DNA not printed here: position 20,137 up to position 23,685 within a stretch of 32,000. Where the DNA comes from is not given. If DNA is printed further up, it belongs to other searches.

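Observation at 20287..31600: Three tandem paralogous giant envelope modules (1082 aa plus a 2687-aa two-module fusion) from no family I can name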

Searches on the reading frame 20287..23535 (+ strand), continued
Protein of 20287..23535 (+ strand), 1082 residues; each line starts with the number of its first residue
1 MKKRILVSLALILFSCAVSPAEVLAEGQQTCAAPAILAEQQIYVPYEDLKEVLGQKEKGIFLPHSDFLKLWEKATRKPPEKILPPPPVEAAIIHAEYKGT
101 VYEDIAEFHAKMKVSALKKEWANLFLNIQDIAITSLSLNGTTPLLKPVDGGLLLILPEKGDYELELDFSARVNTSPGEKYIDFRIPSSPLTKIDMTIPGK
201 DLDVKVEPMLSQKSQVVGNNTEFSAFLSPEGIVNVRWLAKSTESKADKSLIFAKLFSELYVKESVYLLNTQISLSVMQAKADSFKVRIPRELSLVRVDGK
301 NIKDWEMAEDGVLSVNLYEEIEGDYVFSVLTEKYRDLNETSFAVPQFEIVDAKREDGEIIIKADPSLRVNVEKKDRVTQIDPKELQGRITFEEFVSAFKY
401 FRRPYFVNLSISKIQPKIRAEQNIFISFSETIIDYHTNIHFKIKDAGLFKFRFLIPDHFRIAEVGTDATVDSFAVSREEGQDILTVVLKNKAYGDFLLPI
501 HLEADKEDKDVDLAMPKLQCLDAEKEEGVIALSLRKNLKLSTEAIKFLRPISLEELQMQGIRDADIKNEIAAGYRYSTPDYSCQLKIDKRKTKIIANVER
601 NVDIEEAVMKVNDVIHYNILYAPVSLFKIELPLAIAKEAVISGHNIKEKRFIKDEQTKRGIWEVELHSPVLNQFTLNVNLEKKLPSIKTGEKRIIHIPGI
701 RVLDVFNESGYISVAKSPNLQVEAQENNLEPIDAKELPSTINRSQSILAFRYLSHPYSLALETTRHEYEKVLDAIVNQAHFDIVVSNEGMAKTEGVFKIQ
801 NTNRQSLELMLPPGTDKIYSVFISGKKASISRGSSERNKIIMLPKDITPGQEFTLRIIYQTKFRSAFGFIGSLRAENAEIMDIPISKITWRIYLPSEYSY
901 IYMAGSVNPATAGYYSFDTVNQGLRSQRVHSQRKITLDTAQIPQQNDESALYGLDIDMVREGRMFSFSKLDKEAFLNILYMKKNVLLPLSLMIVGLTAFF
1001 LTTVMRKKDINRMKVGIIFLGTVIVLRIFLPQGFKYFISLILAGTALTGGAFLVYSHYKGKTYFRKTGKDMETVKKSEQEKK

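Call 41: predict_structure(alignment_id=A1)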
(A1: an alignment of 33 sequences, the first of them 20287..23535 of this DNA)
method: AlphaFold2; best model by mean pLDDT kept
length: 1082 residues; sequences in the alignment: 33
mean_pLDDT: 79.9   pTM: 0.41
mean pLDDT of the five models: 79.9, 79.4, 78.8, 78.5, 77.8
residues with pLDDT >= 90: 342; 70-90: 542; 50-70: 80; < 50: 118
segments of 3 or more residues with pLDDT < 50: 1-3, 16-49, 54-59, 76-82, 241-247, 769-771, 907-941, 1063-1082
pLDDT, mean of each block of 10 residues (from residue 1): 54 52 32 35 44 48 60 50 66 90 85 87 86 83 78 86 90 78 87 86 81 82 86 80 47 92 91 85 90 90 88 90 91 86 91 88 86 87 79 88 88 86 90 92 86 92 88 89 92 90 86 91 91 88 92 83 75 91 90 92 92 94 91 90 92 90 93 93 84 90 92 91 92 91 91 92 71 76 88 90 84 88 85 87 79 89 81 89 84 86 60 34 34 37 56 61 76 83 83 84 73 77 79 75 82 71 47 45 38
secondary structure, 60 per line:
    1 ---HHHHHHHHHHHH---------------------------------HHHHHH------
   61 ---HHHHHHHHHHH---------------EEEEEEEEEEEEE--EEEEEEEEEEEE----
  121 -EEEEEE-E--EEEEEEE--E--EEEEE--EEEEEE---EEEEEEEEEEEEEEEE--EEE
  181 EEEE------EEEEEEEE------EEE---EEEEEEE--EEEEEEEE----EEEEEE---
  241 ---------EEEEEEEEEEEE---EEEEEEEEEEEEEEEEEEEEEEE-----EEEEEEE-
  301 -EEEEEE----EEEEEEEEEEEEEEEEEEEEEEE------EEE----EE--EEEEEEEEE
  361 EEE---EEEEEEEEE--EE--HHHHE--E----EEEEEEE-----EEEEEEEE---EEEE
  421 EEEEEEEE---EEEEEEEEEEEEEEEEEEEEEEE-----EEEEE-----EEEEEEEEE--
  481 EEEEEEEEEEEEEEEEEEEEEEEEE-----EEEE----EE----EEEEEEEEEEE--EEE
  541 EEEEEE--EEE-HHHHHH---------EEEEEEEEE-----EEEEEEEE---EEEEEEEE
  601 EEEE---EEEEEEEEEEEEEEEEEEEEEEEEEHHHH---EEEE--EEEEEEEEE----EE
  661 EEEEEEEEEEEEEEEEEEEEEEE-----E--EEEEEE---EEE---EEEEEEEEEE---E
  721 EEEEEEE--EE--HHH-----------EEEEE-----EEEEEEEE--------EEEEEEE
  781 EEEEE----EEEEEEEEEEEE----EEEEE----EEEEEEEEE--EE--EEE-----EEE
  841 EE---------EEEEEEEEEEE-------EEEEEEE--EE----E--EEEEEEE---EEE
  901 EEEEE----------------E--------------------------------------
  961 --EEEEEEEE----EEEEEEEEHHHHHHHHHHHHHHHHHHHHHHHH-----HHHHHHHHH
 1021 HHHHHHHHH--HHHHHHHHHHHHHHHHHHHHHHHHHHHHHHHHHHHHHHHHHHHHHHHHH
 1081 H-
elements in order (helices of 4 or more, strands of 3 or more residues): H4-15 H49-54 H64-74 E90-102 E105-116 E122-127 E132-138 E144-148 E151-156 E160-175 E178-184 E191-198 E205-207 E211-217 E220-227 E232-237 E250-261 E265-287 E293-299 E302-307 E312-334 E341-343 E352-363 E367-375 H382-385 E394-400 E406-413 E417-428 E432-454 E460-464 E470-478 E481-505 E511-514 E525-535 E538-546 E549-551 H553-558 E568-576 E582-589 E593-604 E608-632 H633-636 E640-643 E646-654 E659-683 E692-697 E701-703 E707-716 E720-727 E748-752 E758-765 E774-785 E790-801 E806-810 E815-823 E830-832 E838-842 E852-862 E870-876 E888-894 E898-905 E963-970 E975-982 H983-1006 H1012-1029 H1032-1081

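Call 43: fold_search(model_id=the predicted structure, library=pdb)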
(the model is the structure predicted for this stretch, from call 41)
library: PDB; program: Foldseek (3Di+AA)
matches with E <= 10: 1072; with E <= 0.001: 62
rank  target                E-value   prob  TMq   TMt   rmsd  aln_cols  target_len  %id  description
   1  8b6l_O                4.8e-10  1.00  0.14  0.25  25.4       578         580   14  Subtomogram average of the human Sec61-TRAP-OSTA-translocon (released 2022-12-07)
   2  6s7o_E                6.4e-10  1.00  0.15  0.27  25.1       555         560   13  Cryo-EM structure of human oligosaccharyltransferase complex OST-A (released 2019-12-18)
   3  6ezn_A                1.5e-09  1.00  0.16  0.35  23.3       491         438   12  Cryo-EM structure of the yeast oligosaccharyltransferase (OST) complex (released 2018-01-17)
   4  6s7t_E                1.8e-09  1.00  0.15  0.33  23.6       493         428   12  Cryo-EM structure of human oligosaccharyltransferase complex OST-B (released 2019-12-18)
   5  8pn9_E                7.7e-09  1.00  0.14  0.26  25.2       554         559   13  Structure of human oligosaccharyltransferase OST-A complex bound to NGI-1 (released 2024-05-08)
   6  7oci_A                8.5e-09  1.00  0.15  0.33  22.5       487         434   12  Cryo-EM structure of yeast Ost6p containing oligosaccharyltransferase complex (released 2022-02-16)
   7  8xen_A                2.7e-08  1.00  0.14  0.16  25.7       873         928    8  Cryo-EM structure of integrin ITGAV/ITGB3 complex, conformation 4 (released 2024-12-18)
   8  8agb_E                3.4e-08  1.00  0.14  0.32  23.0       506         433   10  Structure of yeast oligosaccharylransferase complex with lipid-linked oligosaccharide bound (released 2022-12-07)
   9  1jv2_A                5.0e-08  1.00  0.12  0.14  31.7       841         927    9  CRYSTAL STRUCTURE OF THE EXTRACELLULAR SEGMENT OF INTEGRIN ALPHAVBETA3 (released 2001-10-17)
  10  8t2v_A                5.5e-08  1.00  0.13  0.14  29.4       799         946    7  Cryo-EM Structures of Full-length Integrin alphaIIbbeta3 in Native Lipids (released 2023-07-26)
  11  4neh_A                6.6e-08  1.00  0.12  0.12  28.8       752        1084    7  An internal ligand-bound, metastable state of a leukocyte integrin, aXb2 (released 2014-01-15)
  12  4mmx_A                7.3e-08  1.00  0.13  0.15  31.4       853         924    8  Integrin AlphaVBeta3 ectodomain bound to the tenth domain of Fibronectin (released 2014-03-26)
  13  3fcs_A                8.4e-08  1.00  0.14  0.15  32.1       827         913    8  Structure of complete ectodomain of integrin aIIBb3 (released 2009-01-20)
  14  6c26_1                1.1e-07  1.00  0.14  0.33  22.9       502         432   12  The Cryo-EM structure of a eukaryotic oligosaccharyl transferase complex (released 2018-01-31)
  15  6avu_A                1.5e-07  1.00  0.15  0.17  23.0       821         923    7  Human alpha-V beta-3 Integrin (open conformation) in complex with the therapeutic antibody LM609 (released 2017-11-01)
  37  3k6s_A                1.5e-05  0.93  0.10  0.10  31.2       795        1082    8  Structure of integrin alphaXbeta2 ectodomain (released 2010-01-12)
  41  6fpz_A                9.9e-05  1.00  0.12  0.20  10.2       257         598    9  Inter-alpha-inhibitor heavy chain 1, D298A (released 2019-02-27)
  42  6fpy_B                1.0e-04  1.00  0.12  0.20  10.5       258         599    9  Inter-alpha-inhibitor heavy chain 1, wild type (released 2019-02-27)
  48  6fpy_A                2.4e-04  1.00  0.12  0.20  10.1       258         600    9  Inter-alpha-inhibitor heavy chain 1, wild type (released 2019-02-27)
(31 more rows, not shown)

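Call 48: search_protein_representatives(alignment_id=A1)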
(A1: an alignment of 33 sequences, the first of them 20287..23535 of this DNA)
Query: 33 sequences, 1103 profile positions. Proteins with E-value up to 0.001 (for the whole library): 10136; up to 1e-10: 7215; up to 1e-30: 3923. The best 150 are listed.
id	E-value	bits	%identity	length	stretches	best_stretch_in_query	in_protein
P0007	0.0e+00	1613.1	-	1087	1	1-1084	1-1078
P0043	0.0e+00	1177.5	-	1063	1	1-1071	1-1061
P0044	0.0e+00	1124.8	-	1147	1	9-1085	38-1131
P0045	0.0e+00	1038.5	-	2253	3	28-1073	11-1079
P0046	8.9e-298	1007.0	-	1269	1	27-1090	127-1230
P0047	4.4e-293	991.4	-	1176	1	9-1085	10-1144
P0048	3.0e-283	958.9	-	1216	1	27-1090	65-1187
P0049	8.7e-283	957.3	-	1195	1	30-1095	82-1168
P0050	1.8e-282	956.3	-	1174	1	1-1085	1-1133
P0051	1.2e-277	940.3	-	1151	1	7-1085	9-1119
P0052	1.1e-274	930.5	-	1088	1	36-1098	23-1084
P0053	4.2e-268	908.7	-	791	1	1-796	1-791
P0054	1.9e-267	906.5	-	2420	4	96-932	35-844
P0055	6.1e-267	904.9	-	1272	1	36-1079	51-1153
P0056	6.8e-264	894.8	-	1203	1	22-1085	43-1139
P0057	2.4e-263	892.9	-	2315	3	82-965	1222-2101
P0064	9.3e-258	874.4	-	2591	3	95-946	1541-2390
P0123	4.3e-225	766.3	-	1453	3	289-1090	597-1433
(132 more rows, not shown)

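Call 49: list_cluster_members(proteins=[P0043, P0044, P0045, P0046, P0047, P0048, P0052, P0054, P0057, P0064])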
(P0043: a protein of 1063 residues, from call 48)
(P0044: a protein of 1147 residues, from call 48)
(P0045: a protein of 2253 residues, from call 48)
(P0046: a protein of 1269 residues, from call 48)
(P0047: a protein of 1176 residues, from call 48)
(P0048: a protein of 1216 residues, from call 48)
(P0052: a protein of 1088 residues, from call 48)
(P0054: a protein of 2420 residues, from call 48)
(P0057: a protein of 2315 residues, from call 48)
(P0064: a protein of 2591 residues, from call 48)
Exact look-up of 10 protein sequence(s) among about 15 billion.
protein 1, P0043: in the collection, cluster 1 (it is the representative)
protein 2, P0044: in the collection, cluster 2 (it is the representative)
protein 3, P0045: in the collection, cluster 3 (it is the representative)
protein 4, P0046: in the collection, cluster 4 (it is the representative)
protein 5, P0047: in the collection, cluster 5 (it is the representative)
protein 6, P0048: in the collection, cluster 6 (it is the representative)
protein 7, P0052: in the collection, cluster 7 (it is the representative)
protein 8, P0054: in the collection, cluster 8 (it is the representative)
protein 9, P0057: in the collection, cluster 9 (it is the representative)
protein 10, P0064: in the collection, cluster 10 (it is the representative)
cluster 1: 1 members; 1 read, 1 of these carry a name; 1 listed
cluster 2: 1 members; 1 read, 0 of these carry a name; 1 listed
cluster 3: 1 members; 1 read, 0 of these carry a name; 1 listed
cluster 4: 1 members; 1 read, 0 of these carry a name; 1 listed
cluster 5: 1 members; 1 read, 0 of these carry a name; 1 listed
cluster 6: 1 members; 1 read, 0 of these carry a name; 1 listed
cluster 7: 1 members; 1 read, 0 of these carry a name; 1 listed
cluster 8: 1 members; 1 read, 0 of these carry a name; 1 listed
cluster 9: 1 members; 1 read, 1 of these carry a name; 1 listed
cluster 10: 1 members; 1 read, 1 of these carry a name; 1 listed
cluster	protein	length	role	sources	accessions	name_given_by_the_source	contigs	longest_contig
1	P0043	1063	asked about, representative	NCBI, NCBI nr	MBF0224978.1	MAG: hypothetical protein HQK76_05935 [Desulfobacterales bacterium] | hypothetical protein [Desulfobacterales bacterium]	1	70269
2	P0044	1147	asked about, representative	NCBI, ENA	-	-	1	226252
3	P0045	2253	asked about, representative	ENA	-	-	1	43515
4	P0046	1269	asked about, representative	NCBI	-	-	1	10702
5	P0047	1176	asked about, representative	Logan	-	-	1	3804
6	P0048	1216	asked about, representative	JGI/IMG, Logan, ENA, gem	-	-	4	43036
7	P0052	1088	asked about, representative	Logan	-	-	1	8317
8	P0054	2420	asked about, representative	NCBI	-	-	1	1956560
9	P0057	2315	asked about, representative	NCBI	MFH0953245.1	MAG: hypothetical protein V1873_02835 [Verrucomicrobiota bacterium]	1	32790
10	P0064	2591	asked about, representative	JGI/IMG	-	general secretion pathway protein G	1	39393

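Call 51: search_protein_families(library=pfam, proteins=[P0064, P0054, P0057, P0123], max_evalue=0.01)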
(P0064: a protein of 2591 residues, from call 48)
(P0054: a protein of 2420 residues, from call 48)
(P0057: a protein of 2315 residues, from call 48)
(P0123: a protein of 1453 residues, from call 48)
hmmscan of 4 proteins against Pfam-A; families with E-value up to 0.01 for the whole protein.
P0064 (2591 aa): 1 family
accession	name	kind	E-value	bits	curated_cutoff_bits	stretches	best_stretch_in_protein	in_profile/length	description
PF08334.16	T2SSG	-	4.7e-25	88.2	21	1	1103-1201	7-105/108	Type II secretion system (T2SS), protein G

P0054 (2420 aa): 0 families

P0057 (2315 aa): 0 families

P0123 (1453 aa): 2 families
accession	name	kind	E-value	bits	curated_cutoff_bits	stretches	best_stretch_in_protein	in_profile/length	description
PF11589.14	DUF3244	-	0.0037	17.7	25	0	618-645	60-87/96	Domain of unknown function (DUF3244)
PF18962.6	Por_Secre_tail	-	0.0046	17.7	27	0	602-645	21-66/75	Secretion system C-terminal sorting domain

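Call 52: find_encoding_contigs(protein=P0064, flank=10000, max_places=2)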
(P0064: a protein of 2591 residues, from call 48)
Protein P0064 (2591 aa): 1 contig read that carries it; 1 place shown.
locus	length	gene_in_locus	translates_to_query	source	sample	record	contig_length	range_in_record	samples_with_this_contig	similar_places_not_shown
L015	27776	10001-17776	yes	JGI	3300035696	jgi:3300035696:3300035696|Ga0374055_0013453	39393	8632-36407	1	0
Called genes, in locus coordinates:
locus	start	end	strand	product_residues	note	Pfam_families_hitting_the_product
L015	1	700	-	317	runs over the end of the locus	PF07719:TPR_2 (faint), PF13428:TPR_14 (faint), PF13432:TPR_16, PF13414:TPR_11 (faint), PF14559:TPR_19 (faint), PF01476:LysM (weak)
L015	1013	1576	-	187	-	-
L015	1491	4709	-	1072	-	PF20464:MmeI_N, PF20465:MmeI_hel, PF20473:MmeI_Mtase, PF20466:MmeI_TRD (weak)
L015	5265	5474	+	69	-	PF01632:Ribosomal_L35p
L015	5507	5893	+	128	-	PF00453:Ribosomal_L20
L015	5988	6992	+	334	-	PF02912:Phe_tRNA-synt_N, PF01409:tRNA-synt_2d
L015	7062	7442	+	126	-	PF00072:Response_reg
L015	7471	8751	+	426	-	PF01071:GARS_A (weak), PF02843:GARS_C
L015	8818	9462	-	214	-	PF12766:Pyridox_oxase_2, PF01243:PNPOx_N, PF10590:PNP_phzG_C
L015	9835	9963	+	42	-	-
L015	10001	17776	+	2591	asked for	PF08334:T2SSG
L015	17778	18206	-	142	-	PF01850:PIN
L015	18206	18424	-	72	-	-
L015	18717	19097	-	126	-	-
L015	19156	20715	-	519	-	PF01301:Glyco_hydro_35 (faint), PF02449:Glyco_hydro_42, PF18120:DUF5597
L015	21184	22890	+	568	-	PF13360:PQQ_2, PF01011:PQQ (faint), PF13570:Beta-prop_ACSF4, PF13360:PQQ_2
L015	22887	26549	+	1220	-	PF01326:PPDK_N, PF27448:Rph_4th, PF00391:PEP-utilizers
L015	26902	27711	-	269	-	-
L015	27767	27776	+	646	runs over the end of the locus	PF13513:HEAT_EZ (faint), PF02985:HEAT (faint), PF13646:HEAT_2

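Call 63: find_homologous_proteins(query=A1, max_evalue=1e-10)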
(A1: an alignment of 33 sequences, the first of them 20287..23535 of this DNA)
Query A1 (33 sequences) (1082 aa, profile of the alignment): 41 proteins with E <= 1e-10 among 8000 candidates.
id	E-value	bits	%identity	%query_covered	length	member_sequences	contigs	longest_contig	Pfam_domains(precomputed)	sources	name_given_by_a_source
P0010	0.0e+0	1661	62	99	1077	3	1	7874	-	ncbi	-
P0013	0.0e+0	1649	62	98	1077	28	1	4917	-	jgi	-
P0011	0.0e+0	1640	63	99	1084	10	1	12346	-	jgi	-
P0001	0.0e+0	1627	100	100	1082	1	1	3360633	-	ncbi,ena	-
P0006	0.0e+0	1623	66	97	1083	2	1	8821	-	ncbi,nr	ncbi:MAG: hypothetical protein JW928_07910 [Candidatus Aureabacteria bacterium]|nr:hypothetical prot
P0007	0.0e+0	1613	66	99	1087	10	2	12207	-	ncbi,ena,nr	ncbi:MAG: hypothetical protein A2267_01420 [Omnitrophica WOR_2 bacterium RIFOXYA12_FULL_38_10]|nr:MA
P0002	0.0e+0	1613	68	100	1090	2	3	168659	-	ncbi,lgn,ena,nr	ncbi:MAG: hypothetical protein K8S27_04735 [Candidatus Omnitrophica bacterium]|nr:hypothetical prote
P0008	0.0e+0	1611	66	96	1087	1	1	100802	-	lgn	-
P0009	0.0e+0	1610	64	97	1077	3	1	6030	-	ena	-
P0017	0.0e+0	1589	59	95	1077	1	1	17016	-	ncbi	-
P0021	0.0e+0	1575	56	100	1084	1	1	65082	-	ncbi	ncbi:MAG: hypothetical protein ACMUJM_18840 [bacterium]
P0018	0.0e+0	1568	57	96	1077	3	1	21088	-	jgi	jgi:hypothetical protein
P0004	0.0e+0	1561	69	99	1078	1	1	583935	-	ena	-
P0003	0.0e+0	1559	70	95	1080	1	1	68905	-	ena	-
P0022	0.0e+0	1558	56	96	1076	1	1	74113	-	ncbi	ncbi:MAG: hypothetical protein ACMUIP_00475 [bacterium]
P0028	0.0e+0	1406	46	98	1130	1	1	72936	-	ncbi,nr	ncbi:hypothetical protein QUF76_03200 [Desulfobacterales bacterium HSG16]|nr:hypothetical protein [D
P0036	0.0e+0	1129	24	85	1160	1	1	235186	-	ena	-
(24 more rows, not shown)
